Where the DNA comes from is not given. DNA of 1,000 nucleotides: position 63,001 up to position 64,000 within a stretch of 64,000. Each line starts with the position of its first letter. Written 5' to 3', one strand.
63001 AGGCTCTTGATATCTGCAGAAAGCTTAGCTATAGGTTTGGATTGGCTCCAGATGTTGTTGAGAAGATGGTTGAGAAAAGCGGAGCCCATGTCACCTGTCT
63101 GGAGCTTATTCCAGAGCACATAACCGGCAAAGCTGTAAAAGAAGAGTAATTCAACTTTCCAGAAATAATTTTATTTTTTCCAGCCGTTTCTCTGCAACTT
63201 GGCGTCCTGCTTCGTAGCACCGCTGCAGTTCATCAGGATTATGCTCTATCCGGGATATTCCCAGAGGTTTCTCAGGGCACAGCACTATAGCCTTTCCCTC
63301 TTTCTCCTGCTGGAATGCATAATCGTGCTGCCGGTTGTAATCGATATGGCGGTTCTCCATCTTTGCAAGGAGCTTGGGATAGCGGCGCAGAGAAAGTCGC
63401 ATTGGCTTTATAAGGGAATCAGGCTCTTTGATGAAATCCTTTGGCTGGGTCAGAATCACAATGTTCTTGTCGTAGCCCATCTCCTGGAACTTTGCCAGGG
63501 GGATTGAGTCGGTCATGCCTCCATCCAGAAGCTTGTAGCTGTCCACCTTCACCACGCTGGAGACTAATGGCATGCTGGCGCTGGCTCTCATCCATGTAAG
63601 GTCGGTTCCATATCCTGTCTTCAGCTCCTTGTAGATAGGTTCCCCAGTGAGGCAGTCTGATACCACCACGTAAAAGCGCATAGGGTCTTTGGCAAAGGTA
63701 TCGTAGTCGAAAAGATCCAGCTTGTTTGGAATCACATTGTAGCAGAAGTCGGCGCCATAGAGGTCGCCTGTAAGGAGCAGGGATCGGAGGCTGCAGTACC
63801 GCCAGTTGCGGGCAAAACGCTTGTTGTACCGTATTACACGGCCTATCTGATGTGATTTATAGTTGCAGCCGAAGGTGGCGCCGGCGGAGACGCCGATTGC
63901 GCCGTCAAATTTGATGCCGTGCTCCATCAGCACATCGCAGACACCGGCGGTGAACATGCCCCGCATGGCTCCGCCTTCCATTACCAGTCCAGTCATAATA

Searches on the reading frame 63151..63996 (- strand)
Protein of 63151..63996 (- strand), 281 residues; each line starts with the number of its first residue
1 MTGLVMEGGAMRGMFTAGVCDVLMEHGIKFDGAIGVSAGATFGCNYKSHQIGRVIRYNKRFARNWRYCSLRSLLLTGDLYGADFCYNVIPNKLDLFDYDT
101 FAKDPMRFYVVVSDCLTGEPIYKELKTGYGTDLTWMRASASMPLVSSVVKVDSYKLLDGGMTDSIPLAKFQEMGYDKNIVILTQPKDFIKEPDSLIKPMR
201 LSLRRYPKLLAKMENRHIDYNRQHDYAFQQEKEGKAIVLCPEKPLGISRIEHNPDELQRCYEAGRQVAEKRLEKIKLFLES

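Call 12: search_protein_families(library=pfam, proteins=[window:63151-63996:-], max_evalue=0.01)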
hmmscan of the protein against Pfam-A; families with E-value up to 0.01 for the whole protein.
window:63151-63996:- (281 aa): 2 families
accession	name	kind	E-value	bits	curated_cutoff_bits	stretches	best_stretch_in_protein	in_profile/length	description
PF19890.4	DUF6363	-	1.2e-22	79.9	26.4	1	206-280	1-75/75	Domain of unknown function (DUF6363)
PF01734.28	Patatin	-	1.6e-17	64.8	27.7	1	4-167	1-187/191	Patatin-like phospholipase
